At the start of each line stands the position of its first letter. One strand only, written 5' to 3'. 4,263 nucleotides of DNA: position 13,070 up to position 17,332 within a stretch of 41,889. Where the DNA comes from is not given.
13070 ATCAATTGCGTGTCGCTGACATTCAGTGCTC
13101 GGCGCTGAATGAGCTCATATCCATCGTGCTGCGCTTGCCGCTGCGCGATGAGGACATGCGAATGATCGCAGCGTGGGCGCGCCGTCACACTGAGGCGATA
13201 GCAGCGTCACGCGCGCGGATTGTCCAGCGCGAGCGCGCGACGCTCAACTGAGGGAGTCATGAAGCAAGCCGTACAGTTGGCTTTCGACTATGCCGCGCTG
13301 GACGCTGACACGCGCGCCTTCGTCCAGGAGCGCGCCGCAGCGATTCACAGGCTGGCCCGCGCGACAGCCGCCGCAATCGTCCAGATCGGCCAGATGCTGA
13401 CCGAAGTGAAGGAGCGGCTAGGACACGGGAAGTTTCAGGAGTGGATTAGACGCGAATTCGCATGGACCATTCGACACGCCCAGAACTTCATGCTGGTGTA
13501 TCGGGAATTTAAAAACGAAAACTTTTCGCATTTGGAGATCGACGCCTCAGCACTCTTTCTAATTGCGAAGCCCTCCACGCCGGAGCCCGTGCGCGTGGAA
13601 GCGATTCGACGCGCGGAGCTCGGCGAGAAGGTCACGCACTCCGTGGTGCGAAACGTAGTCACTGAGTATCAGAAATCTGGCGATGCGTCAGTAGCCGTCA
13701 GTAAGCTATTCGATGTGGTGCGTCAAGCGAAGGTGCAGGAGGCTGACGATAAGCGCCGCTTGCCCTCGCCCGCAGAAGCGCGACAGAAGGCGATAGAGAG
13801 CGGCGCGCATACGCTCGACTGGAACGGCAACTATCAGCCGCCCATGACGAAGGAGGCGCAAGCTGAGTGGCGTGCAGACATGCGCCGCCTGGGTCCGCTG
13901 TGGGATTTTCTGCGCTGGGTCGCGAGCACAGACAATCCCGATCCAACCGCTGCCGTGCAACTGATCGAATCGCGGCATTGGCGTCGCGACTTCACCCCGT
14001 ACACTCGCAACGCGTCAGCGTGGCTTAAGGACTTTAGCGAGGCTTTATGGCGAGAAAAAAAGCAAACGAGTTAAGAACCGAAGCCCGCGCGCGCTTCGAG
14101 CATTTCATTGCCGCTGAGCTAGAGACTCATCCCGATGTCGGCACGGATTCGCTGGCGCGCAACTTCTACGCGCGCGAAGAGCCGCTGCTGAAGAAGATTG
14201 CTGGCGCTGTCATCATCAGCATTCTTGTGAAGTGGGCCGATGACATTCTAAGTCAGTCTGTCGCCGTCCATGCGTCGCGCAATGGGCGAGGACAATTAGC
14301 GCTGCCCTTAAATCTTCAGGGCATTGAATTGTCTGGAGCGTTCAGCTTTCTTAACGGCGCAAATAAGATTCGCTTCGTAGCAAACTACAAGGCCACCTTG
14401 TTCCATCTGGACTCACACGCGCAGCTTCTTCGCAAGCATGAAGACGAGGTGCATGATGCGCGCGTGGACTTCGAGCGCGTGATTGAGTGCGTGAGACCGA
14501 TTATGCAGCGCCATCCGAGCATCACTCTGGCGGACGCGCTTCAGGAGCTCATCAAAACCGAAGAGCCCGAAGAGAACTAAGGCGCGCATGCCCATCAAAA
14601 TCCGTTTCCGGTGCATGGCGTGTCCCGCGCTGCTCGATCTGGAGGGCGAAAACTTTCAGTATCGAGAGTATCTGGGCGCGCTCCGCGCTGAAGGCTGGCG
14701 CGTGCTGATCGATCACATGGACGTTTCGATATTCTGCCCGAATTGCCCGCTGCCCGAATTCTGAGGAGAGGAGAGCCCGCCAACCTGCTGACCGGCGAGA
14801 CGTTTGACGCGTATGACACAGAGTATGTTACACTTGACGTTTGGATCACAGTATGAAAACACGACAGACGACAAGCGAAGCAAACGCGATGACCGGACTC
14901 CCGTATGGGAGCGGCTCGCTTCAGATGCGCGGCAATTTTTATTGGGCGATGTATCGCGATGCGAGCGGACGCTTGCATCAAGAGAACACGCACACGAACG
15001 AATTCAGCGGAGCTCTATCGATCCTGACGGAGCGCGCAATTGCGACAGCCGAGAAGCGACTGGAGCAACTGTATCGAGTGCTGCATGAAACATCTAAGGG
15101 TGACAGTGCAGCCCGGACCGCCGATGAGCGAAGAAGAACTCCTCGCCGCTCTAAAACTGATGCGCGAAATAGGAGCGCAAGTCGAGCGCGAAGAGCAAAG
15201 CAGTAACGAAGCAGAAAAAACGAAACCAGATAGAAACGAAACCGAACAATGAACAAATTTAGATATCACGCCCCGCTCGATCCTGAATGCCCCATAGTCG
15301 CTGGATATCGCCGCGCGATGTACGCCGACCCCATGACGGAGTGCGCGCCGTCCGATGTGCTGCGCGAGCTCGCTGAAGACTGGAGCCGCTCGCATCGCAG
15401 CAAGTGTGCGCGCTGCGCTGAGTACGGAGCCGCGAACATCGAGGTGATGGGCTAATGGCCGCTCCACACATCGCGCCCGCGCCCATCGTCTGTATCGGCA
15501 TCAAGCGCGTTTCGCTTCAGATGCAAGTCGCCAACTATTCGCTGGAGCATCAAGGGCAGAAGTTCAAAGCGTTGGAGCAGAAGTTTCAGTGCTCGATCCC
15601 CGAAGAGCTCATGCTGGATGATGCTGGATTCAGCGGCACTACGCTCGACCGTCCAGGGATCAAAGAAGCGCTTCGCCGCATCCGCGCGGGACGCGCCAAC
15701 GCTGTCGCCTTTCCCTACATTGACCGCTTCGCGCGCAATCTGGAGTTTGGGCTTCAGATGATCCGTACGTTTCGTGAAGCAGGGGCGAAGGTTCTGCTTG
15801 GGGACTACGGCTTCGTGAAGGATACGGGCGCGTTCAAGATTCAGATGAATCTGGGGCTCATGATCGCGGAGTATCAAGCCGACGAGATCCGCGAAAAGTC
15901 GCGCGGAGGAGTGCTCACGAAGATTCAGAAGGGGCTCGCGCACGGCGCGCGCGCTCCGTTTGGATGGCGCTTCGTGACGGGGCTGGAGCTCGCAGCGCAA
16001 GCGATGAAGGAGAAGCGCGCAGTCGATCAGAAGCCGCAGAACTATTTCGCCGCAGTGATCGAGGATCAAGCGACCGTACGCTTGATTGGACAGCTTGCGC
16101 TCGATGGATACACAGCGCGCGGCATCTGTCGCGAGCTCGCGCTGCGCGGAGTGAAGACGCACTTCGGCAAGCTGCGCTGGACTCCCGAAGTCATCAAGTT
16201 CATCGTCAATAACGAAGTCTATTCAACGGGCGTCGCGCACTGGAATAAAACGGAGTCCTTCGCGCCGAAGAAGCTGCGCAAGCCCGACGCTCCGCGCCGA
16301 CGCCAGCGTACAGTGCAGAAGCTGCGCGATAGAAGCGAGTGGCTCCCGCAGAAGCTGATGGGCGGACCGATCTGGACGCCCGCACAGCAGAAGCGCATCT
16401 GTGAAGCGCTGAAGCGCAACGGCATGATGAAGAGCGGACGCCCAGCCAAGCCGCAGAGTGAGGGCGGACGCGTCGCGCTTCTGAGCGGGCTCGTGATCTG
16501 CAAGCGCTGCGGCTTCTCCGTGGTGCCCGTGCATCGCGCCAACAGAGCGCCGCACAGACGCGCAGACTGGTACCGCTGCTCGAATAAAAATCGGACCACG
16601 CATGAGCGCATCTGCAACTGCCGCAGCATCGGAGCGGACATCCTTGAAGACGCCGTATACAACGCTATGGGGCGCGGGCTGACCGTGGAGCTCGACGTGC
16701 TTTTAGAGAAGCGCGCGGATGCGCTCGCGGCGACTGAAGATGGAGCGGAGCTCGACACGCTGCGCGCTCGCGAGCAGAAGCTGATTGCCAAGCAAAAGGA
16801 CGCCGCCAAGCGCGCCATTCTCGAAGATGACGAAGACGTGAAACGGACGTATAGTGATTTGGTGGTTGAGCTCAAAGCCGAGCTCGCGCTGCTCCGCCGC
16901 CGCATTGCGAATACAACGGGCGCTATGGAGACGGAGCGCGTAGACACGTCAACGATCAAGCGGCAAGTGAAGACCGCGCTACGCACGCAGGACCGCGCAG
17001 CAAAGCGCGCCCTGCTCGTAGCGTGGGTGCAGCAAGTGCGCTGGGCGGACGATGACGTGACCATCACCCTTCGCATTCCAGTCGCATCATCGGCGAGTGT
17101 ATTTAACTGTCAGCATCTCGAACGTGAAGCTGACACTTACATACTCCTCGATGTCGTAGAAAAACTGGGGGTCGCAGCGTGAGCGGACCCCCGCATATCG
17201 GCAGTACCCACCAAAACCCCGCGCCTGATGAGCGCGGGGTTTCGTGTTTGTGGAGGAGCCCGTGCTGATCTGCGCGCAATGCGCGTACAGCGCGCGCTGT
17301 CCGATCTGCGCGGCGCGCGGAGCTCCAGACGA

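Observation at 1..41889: Selective hexamer usage: GAGCTC strongly enriched while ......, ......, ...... and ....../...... appear purged by synonymous codon-pair choice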

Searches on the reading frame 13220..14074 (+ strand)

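Call 17: search_protein_families(library=pfam, proteins=[window:13220-14074:+], max_evalue=0.01)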
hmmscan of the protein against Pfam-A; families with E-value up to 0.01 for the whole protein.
window:13220-14074:+ (284 aa): 1 family
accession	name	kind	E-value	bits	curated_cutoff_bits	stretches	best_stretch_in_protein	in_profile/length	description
PF11300.13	DUF3102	-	2.2e-09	38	24.4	1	47-104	19-76/129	Protein of unknown function (DUF3102)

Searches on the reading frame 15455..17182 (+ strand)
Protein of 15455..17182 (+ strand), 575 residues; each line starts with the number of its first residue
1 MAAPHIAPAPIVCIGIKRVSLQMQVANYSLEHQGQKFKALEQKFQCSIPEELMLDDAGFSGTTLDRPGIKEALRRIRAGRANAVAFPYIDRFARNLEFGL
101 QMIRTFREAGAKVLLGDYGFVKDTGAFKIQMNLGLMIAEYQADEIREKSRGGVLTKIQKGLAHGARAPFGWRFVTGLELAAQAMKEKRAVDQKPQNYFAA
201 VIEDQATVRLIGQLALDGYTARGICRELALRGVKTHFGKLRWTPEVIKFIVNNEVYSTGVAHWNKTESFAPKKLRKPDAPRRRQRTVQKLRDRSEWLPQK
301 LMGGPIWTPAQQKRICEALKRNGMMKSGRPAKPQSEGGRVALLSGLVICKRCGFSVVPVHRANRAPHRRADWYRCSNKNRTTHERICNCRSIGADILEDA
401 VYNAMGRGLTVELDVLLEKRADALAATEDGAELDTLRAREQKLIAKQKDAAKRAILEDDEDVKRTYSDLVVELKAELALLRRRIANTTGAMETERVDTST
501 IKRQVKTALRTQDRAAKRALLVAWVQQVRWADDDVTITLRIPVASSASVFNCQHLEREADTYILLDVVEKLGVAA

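Call 16: search_protein_families(library=pfam, proteins=[window:15455-17182:+], max_evalue=0.01)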
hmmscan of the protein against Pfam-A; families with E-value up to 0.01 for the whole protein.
window:15455-17182:+ (575 aa): 3 families
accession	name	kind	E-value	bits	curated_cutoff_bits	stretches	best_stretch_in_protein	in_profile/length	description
PF00239.26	Resolvase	-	9.1e-20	71.7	23.3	1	14-160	2-143/145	Resolvase, N terminal domain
PF13408.12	Zn_ribbon_recom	-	4.2e-12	46.7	25.3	1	342-405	1-57/58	Recombinase zinc beta ribbon domain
PF07508.19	Recombinase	-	2.4e-10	41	21.1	1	204-318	3-98/102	Recombinase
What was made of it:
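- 15455..17182 (+): Large serine recombinase (integrase). It suggests a temperate lifestyle. Pfam Resolvase + Recombinase + Zn_ribbon_recom (call 16)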

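Call 36: list_cluster_members(proteins=[window:15455-17179:+, window:25658-27100:+, window:29264-30508:+, window:31079-32389:+, window:36701-40477:+, window:1732-3051:+, window:3055-4632:+, window:6553-7587:+, window:18823-19803:+, window:11086-12027:+])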
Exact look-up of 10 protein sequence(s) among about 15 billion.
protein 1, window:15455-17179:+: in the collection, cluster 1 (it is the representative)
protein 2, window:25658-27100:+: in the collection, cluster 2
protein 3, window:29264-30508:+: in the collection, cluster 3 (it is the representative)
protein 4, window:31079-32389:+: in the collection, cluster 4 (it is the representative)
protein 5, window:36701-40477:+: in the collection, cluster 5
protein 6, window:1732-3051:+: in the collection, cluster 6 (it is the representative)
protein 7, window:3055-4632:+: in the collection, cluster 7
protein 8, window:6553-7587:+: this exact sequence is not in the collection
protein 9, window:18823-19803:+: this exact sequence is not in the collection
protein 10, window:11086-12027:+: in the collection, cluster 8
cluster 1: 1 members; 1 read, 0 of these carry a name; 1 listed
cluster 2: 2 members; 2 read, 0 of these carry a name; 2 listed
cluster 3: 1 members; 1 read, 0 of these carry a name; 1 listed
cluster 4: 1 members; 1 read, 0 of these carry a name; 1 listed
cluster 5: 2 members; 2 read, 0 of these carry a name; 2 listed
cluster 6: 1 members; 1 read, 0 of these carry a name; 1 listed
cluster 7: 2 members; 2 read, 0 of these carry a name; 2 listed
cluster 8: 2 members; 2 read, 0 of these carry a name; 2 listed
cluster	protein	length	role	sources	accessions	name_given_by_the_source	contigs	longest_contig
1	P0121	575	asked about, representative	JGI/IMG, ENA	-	-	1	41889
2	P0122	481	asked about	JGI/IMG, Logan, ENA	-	-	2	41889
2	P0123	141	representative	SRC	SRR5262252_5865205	-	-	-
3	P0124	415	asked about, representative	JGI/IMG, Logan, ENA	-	-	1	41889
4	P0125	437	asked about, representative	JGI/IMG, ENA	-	-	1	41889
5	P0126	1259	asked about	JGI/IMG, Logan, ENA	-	-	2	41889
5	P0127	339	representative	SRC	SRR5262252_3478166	-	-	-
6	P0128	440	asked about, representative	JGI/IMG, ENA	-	-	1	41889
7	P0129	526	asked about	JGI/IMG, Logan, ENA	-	-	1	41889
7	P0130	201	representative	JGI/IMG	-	-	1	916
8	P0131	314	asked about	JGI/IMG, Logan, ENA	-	-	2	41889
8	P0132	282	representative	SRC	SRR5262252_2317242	-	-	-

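Call 37: find_encoding_contigs(protein=window:15455-17182:+, flank=2000, max_places=4)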
Protein window:15455-17182:+ (575 aa): no gene with exactly this product is on record in the collection.
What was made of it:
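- Tried and rejected: An exact look-up of the integrase found nothing on record (call 37).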

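Call 53: find_related_loci(query=window:15455-17179:+, collection=metagenome_contigs, flank=10000)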
Query window:15455-17179:+ (575 aa) in metagenome_contigs; peptide patterns used: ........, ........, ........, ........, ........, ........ (x = any residue, [..] = any of these).
40 stretches matched a pattern, but none encodes a relative of the query by tblastn (E <= 1e-3).
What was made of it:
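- Tried and rejected: The integrase scan of metagenome contigs found nothing (call 53).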
